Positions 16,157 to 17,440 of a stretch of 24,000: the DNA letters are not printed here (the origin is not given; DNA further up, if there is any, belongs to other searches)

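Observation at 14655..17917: Diverged direct duplication of the rlmD 3' end and its downstream region brackets a 2.5-kb recombinase module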

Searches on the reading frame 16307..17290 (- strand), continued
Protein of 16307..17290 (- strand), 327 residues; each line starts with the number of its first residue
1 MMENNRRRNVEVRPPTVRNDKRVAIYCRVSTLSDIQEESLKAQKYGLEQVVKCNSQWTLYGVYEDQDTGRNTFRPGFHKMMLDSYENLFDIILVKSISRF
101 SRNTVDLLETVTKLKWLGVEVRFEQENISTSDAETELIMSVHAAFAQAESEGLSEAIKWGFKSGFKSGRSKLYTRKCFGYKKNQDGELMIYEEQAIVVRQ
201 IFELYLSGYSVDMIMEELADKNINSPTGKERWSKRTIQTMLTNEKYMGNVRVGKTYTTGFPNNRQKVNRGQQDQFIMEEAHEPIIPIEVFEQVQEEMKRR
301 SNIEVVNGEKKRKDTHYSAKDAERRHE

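Call 40: find_encoding_contigs(protein=P0025, flank=10000, max_places=3)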
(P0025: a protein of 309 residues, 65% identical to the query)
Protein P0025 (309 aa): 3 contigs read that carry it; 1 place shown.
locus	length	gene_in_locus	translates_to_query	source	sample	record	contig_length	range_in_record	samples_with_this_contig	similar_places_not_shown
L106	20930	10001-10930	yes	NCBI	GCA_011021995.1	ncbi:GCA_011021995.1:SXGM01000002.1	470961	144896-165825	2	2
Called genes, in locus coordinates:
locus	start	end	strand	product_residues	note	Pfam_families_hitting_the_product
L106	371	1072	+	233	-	-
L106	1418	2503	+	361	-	PF02368:Big_2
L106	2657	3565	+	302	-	-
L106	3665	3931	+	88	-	-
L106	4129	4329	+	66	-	-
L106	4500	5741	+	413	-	PF07653:SH3_2 (faint), PF18348:SH3_16 (faint), PF00018:SH3_1 (faint), PF08239:SH3_3 (weak), PF00877:NLPC_P60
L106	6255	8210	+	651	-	PF00009:GTP_EFTU, PF01926:MMR_HSR1 (weak), PF22042:EF-G_D2, PF03764:EFG_IV, PF00679:EFG_C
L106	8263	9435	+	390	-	PF13395:HNH_4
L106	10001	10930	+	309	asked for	PF00239:Resolvase, PF07508:Recombinase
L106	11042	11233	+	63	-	PF09962:DUF2196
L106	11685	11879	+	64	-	PF12728:HTH_17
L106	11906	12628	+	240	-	PF01555:N6_N4_Mtase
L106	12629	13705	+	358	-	PF00145:DNA_methylase, PF09445:Methyltransf_15 (faint)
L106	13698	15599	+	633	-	PF07728:AAA_5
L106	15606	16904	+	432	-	PF09563:RE_LlaJI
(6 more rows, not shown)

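Call 41: find_encoding_contigs(protein=P0087, flank=10000, max_places=4)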
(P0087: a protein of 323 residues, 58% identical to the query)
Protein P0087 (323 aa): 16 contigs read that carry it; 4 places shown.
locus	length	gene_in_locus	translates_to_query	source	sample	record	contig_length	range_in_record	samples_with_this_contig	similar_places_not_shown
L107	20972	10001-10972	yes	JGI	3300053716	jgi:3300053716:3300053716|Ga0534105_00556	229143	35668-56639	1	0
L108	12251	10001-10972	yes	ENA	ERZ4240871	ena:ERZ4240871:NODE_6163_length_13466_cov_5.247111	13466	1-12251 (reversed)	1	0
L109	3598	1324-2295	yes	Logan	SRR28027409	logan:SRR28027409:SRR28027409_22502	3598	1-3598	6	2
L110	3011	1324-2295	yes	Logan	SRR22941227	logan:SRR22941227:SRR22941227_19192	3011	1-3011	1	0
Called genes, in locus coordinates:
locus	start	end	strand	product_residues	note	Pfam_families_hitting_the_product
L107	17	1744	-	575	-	PF00078:RVT_1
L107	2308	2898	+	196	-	PF17194:AbiEi_3_N (weak), PF13338:AbiEi_4 (weak)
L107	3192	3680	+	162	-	-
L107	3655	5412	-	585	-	PF01609:DDE_Tnp_1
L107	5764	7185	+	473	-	-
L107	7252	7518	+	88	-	-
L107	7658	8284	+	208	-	-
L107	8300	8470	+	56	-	-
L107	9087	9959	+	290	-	-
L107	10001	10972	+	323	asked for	PF00239:Resolvase, PF07508:Recombinase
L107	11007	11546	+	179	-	PF14300:DMP19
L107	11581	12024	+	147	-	-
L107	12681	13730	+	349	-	-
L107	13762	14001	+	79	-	-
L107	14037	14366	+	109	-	PF00239:Resolvase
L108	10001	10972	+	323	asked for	PF00239:Resolvase, PF07508:Recombinase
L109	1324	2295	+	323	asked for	PF00239:Resolvase, PF07508:Recombinase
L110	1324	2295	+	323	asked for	PF00239:Resolvase, PF07508:Recombinase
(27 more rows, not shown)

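Call 42: find_encoding_contigs(protein=P0115, flank=10000, max_places=2)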
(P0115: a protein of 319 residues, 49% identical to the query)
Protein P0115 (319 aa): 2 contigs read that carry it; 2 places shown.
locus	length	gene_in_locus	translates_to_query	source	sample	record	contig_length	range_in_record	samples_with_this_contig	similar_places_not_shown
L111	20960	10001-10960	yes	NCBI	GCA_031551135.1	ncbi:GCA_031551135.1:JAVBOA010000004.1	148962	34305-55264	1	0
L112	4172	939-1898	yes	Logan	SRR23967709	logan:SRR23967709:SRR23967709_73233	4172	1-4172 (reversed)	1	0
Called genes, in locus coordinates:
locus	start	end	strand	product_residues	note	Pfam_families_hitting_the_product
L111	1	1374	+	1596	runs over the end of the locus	PF18998:Flg_new_2 (faint), PF09479:Flg_new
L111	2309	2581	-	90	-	-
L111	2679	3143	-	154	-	PF00293:NUDIX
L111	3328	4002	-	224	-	PF13367:PrsW-protease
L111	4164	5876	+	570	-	PF05524:PEP-utilisers_N, PF00391:PEP-utilizers, PF02896:PEP-utilizers_C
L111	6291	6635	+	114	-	PF13358:DDE_3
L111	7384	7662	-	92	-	PF13384:HTH_23 (weak), PF13518:HTH_28, PF13551:HTH_29, PF13565:HTH_32 (weak)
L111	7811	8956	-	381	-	-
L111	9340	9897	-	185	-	PF07929:PRiA4_ORF3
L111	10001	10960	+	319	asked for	PF00239:Resolvase, PF07508:Recombinase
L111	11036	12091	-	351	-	PF05958:tRNA_U5-meth_tr, PF01728:FtsJ (weak), PF02475:TRM5-TYW2_MTfase (weak), PF03602:Cons_hypoth95, PF05175:MTS, PF06325:PrmA (weak), PF09445:Methyltransf_15 (weak), PF13847:Methyltransf_31, +2 more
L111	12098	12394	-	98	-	-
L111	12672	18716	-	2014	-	-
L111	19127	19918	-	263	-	PF07581:Glug (faint)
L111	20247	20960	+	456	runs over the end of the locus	PF07833:Cu_amine_oxidN1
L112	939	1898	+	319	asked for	PF00239:Resolvase, PF07508:Recombinase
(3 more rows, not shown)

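Call 53: find_related_loci(query=A1, collection=metagenome_contigs, flank=7000)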
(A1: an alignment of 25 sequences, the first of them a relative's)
Query A1 (327 aa) in metagenome_contigs; peptide patterns used: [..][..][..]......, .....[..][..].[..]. (x = any residue, [..] = any of these).
600 stretches matched a pattern (row limit reached: there are more); 505 encode a relative of the query (tblastn E <= 1e-3); the best 80 are kept; 80 distinct loci.
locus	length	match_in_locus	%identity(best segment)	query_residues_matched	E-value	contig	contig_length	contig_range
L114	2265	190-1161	62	1-324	2e-146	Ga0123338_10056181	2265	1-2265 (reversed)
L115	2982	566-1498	60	14-324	2e-134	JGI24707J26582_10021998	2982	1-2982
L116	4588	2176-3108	62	10-320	3e-130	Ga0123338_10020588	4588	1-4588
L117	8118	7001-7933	61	10-320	8e-127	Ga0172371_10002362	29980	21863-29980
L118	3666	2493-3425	61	10-320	6e-130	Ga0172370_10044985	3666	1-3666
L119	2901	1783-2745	58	1-320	6e-128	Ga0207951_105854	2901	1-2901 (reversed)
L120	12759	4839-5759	58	14-320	7e-118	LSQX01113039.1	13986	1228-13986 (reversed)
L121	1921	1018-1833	56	1-272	3e-105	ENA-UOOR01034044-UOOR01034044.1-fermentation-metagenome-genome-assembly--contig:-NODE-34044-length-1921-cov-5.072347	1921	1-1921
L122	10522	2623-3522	50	22-320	1e-93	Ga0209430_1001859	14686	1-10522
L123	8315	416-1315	49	22-320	9e-93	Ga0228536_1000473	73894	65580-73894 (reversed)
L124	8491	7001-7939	47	14-324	8e-92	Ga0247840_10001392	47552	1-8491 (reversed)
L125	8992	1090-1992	48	21-320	3e-83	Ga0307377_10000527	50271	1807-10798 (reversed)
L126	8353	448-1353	45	22-322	8e-82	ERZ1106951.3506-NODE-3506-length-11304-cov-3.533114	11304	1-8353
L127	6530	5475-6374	45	22-320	1e-80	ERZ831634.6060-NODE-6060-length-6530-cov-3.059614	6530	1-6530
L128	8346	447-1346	44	22-320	9e-80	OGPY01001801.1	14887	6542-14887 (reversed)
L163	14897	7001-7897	42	1-312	1e-69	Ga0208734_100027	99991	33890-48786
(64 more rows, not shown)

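Call 54: find_related_loci(query=A1, collection=viral_contigs, flank=7000)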
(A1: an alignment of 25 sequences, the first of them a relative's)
Query A1 (327 aa) in viral_contigs; peptide patterns used: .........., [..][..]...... (x = any residue, [..] = any of these).
600 stretches matched a pattern (row limit reached: there are more); 513 encode a relative of the query (tblastn E <= 1e-3); the best 80 are kept; 80 distinct loci.
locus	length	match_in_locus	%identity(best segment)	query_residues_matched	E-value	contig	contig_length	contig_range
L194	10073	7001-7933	59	10-320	5e-121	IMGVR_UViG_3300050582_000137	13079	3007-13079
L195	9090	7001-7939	58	10-321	2e-115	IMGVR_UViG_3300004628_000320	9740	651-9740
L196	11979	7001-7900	44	22-320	1e-80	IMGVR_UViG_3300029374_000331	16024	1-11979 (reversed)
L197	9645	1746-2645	43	22-320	7e-78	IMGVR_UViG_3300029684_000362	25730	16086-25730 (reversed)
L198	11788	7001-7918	44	1-320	6e-74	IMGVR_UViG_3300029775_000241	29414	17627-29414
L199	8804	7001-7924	41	1-322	8e-71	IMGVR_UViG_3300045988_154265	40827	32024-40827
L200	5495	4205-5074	44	6-309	5e-71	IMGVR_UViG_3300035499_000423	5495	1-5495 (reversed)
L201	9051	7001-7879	43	1-309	2e-70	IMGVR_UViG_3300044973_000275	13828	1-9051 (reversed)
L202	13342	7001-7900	41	22-322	3e-66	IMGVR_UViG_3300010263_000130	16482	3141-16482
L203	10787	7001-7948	41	8-313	4e-66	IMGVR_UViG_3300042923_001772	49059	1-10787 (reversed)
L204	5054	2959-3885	40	6-303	9e-66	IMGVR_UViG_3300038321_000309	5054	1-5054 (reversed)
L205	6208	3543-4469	40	6-303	8e-66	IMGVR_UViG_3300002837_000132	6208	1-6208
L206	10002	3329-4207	41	22-312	3e-65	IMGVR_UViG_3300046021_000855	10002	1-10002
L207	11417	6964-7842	41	22-312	3e-65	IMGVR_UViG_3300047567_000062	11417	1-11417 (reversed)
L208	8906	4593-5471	41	22-312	3e-65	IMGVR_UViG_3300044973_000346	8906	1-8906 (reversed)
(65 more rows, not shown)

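Call 58: search_solved_structures(query=window:16307-17290:-, show_alignments=2, max_evalue=0.00001)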
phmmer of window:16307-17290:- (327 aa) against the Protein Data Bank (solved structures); distinct sequences matched with E-value up to 0.00001: 11.
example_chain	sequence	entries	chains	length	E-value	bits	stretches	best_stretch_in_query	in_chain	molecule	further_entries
3g13_A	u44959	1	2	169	1.3e-24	90.5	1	22-169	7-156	Putative conjugative transposon recombinase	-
9dxh_A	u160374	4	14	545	1.9e-14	57.1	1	73-298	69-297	Resolvase homolog YokA | Site-specific recombinase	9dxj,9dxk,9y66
9dxd_A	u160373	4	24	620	2.4e-14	56.8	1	73-298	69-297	Resolvase homolog YokA,SPbeta prophage-derived uncharacterized protein YotN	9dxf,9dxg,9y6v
3guv_A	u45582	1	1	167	8.9e-11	45.1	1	22-154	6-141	Site-specific recombinase, resolvase family protein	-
5cy1_A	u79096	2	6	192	1.4e-09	41.1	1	51-175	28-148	Transposon Tn3 resolvase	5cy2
2gm4_A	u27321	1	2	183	2.4e-09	40.4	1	61-165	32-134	Transposon gamma-delta resolvase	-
1gdr_A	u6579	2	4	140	4.4e-09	39.5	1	51-162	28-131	GAMMA DELTA-RESOLVASE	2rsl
1gdt_A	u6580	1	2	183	4.8e-09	39.4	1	52-167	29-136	PROTEIN (GAMMA DELTA RESOLVASE)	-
1zr2_A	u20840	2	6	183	2.2e-08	37.2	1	61-165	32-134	Transposon gamma-delta resolvase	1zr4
2gm5_A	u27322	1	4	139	6.8e-08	35.6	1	61-160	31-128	Transposon gamma-delta resolvase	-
3bvp_A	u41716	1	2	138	2.5e-06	30.5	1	21-150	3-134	TP901-1 Integrase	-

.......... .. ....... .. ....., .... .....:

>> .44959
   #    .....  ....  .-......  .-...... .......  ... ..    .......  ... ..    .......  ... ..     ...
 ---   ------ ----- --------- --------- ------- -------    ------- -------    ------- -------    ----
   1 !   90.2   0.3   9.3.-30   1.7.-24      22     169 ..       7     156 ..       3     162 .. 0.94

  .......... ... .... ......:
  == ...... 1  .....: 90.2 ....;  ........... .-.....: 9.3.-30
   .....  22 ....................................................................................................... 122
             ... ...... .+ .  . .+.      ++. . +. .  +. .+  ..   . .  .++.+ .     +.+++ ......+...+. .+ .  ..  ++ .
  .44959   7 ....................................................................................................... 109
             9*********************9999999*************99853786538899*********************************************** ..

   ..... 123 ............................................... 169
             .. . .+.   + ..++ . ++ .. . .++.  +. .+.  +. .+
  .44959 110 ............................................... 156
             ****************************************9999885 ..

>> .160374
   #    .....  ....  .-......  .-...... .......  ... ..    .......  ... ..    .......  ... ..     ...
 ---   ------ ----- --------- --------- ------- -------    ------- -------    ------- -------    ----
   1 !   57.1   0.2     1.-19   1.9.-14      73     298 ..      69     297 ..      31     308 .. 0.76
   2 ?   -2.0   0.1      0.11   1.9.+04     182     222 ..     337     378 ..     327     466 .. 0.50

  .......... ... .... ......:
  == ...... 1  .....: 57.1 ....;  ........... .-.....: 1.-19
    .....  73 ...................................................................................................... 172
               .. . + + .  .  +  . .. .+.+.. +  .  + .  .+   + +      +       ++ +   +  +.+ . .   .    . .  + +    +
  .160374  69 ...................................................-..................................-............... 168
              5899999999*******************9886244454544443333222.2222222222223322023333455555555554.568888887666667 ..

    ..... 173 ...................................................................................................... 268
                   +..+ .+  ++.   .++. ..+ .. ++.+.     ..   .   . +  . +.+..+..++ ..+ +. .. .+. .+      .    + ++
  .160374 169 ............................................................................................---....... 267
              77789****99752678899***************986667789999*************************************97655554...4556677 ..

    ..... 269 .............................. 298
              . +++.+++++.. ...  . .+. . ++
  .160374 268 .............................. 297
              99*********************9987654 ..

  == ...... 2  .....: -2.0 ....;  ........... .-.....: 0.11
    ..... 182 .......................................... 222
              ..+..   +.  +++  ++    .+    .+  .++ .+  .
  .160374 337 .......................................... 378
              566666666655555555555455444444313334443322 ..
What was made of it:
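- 16307..17290 (-): 327-aa serine recombinase with catalytic and recombinase domains but no zinc-ribbon/coiled-coil domain. It aligns only to SprA residues 69-297 of 545 (call 58).
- On Large serine recombinase (serine integrase): Aligns to SprA residues 69-297 (call 58).
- On Small serine resolvases/invertases: Resolvase structures match only the N-terminal domain, residues 51-175 of the query, in the sequence search (call 58).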

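Call 59: search_protein_families(library=phrogs, proteins=[L081:2997-3386:-, window:16307-17290:-], max_evalue=0.01)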
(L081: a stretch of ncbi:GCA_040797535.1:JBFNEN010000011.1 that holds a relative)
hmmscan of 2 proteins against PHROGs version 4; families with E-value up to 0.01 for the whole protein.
L081:2997-3386:- (129 aa): 0 families

window:16307-17290:- (327 aa): 4 families
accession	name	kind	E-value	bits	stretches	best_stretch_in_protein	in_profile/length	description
phrog_95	-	integration and excision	5e-92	310.5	1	9-310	74-364/651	integrase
phrog_125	-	DNA, RNA and nucleotide metabolism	1.1e-42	147.3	1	17-301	16-252/254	DNA invertase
phrog_6620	-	integration and excision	1.7e-09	38.5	1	17-137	52-164/201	transposase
phrog_7701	-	DNA, RNA and nucleotide metabolism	2.9e-07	31.8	1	176-249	4-66/137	DNA invertase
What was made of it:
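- On SCC elements: The recombinase lacks the C-terminal half of Ccr-type enzymes (calls 58, 59).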

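Call 78: search_protein_families(library=pfam, proteins=[L163:6440-6955:+, L163:8442-10475:+, L163:10459-12222:+], max_evalue=0.001)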
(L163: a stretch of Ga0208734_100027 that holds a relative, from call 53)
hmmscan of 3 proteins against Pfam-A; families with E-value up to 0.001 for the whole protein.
L163:6440-6955:+ (171 aa): 1 family
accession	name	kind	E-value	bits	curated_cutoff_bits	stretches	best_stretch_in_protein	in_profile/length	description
PF25753.1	SF0329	-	6e-43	147.3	27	1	7-166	1-165/165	SF0329 protein family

L163:8442-10475:+ (677 aa): 7 families
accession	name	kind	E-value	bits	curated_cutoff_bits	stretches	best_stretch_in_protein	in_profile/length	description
PF13175.12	AAA_15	-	4.8e-32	112.4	32.1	1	1-383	1-374/374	AAA ATPase domain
PF13304.12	AAA_21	-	1.4e-18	68.4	27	2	319-384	245-304/304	AAA domain, putative AbiEii toxin, Type IV TA system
PF11398.14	DUF2813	-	2.7e-15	57.1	21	2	26-82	23-77/372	Protein of unknown function (DUF2813)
PF20469.4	OLD-like_TOPRIM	-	3.6e-13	50.3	23.2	1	431-501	1-67/67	Overcoming lysogenization defect protein-like, TOPRIM domain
PF02463.25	SMC_N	-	3.5e-12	46.7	40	1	2-86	1-86/220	RecF/RecN/SMC N terminal domain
PF13476.12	AAA_23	-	1.8e-09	39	27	1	5-191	1-130/201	AAA domain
PF13555.12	AAA_29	-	0.00019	21.5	27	1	5-53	3-50/61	P-loop containing region of AAA domain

L163:10459-12222:+ (587 aa): 6 families
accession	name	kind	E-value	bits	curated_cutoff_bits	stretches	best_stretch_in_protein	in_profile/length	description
PF00580.27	UvrD-helicase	-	4.1e-32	112.4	23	2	185-258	194-266/271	UvrD/REP helicase N-terminal domain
PF13245.12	AAA_19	-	1e-12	48.8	25.1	1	15-246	11-132/134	AAA domain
PF13361.12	UvrD_C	-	3.2e-10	40.4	25.6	1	505-566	288-348/350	UvrD-like helicase C-terminal domain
PF01443.25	Viral_helicase1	-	1e-06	29.2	21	0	203-278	59-135/228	Viral superfamily 1 RNA helicase core domain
PF13401.12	AAA_22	-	6.2e-05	23.8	27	0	203-240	82-124/130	AAA domain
PF13604.12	AAA_30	-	0.00012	22.3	27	0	199-242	85-127/191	AAA domain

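Call 87: predict_structure(alignment_id=A1)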
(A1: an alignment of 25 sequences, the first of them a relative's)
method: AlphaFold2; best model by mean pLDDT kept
length: 327 residues; sequences in the alignment: 25
mean_pLDDT: 81.7   pTM: 0.53
mean pLDDT of the five models: 81.7, 77.7, 77.3, 74.4, 73.0
residues with pLDDT >= 90: 130; 70-90: 143; 50-70: 32; < 50: 22
segments of 3 or more residues with pLDDT < 50: 1-7, 13-17, 318-327
pLDDT, mean of each block of 10 residues (from residue 1): 46 54 91 79 93 92 80 85 93 91 82 90 89 74 75 73 79 88 90 96 95 94 89 92 92 73 72 83 95 90 68 59 43
secondary structure, 60 per line:
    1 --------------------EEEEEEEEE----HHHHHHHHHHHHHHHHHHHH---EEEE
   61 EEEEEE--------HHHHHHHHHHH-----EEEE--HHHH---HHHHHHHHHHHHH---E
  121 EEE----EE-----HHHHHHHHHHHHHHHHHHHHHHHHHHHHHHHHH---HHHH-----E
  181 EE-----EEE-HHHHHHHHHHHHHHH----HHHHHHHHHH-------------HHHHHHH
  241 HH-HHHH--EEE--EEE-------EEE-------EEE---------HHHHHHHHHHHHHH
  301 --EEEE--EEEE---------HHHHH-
elements in order: E21-29 H34-53 E57-66 H75-85 E91-94 H97-100 H104-116 E120-123 H135-167 H171-174 E180-182 E188-190 H192-206 H211-220 H234-242 H244-247 E250-252 E255-257 E265-267 E275-277 H287-300 E303-306 E309-312 H322-326

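Call 89: fold_search(model_id=the predicted structure, library=pdb)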
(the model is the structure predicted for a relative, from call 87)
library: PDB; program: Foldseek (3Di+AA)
matches with E <= 10: 1227; with E <= 0.001: 63
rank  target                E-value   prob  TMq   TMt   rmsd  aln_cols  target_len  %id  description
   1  9dxd_A                1.7e-18  1.00  0.64  0.42   5.8       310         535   22  attLmm bound serine integrase and RDF complex in the pre-rotation state (released 2026-01-21)
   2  9dxf_A                1.0e-17  1.00  0.64  0.42   5.8       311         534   23  attLmm bound serine integrase and RDF complex in the post-rotation state (released 2026-01-21)
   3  9y66_A                2.2e-17  1.00  0.49  0.33   8.3       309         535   22  attLsym bound serine integrase complex in the dimeric state (released 2026-02-04)
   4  9y66_C                3.3e-17  1.00  0.48  0.33   7.5       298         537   23  attLsym bound serine integrase complex in the dimeric state (released 2026-02-04)
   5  9dxh_A                2.9e-16  1.00  0.63  0.42   5.8       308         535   21  attPmm and attBmm bound serine integrase complex in the pre-rotation state (released 2026-01-21)
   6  3g13_A                4.0e-12  1.00  0.34  0.69   6.3       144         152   40  Crystal structure of putative conjugative transposon recombinase from Clostridium difficile (released 2009-02-10)
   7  9iu2_A                4.1e-11  1.00  0.50  0.36   8.4       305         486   20  Cryo-EM structure of the large serine recombinase Bxb1 in complex with attP and attB (GT/TT CDN) in the pre-strand exc (released 2026-03-04)
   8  9rah_B                6.6e-11  1.00  0.36  0.22  11.8       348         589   14  Autoinhibited PhiC31 integrase-attL complex (released 2026-02-11)
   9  9tep_A                1.3e-10  1.00  0.34  0.21  18.2       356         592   15  PhiC31 integraseS12A-attB-RDF complex (released 2026-02-11)
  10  9rah_A                1.4e-10  1.00  0.34  0.20  16.7       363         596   15  Autoinhibited PhiC31 integrase-attL complex (released 2026-02-11)
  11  3g13_B                2.6e-10  1.00  0.34  0.75   4.8       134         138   39  Crystal structure of putative conjugative transposon recombinase from Clostridium difficile (released 2009-02-10)
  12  4bqq_A                3.0e-10  1.00  0.33  0.32  19.2       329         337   15  Protein crystal structure of the N-terminal and recombinase domains of the Streptomyces temperate phage serine recombi (released 2013-06-12)
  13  4bqq_B                8.2e-10  1.00  0.37  0.36  11.2       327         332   15  Protein crystal structure of the N-terminal and recombinase domains of the Streptomyces temperate phage serine recombi (released 2013-06-12)
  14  3guv                  7.1e-09  1.00  0.34  0.70   5.6       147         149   31  Crystal structure of a resolvase family site-specific recombinase from Streptococcus pneumoniae (released 2009-04-07)
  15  5cy1_A                7.1e-09  1.00  0.28  0.48  10.9       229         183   21  Tn3 resolvase - site III complex crystal form I (released 2017-01-11)
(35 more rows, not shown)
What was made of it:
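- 16307..17290 (-): The AlphaFold model (pLDDT 81.7) best matches large serine integrases over about 310 of 535 residues (calls 87, 89).
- On Large serine recombinase (serine integrase): Fold matches in call 89.
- Closest known: Large serine recombinases. Same: Best sequence and fold matches are SprA, Bxb1 and phiC31 (calls 58, 89).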
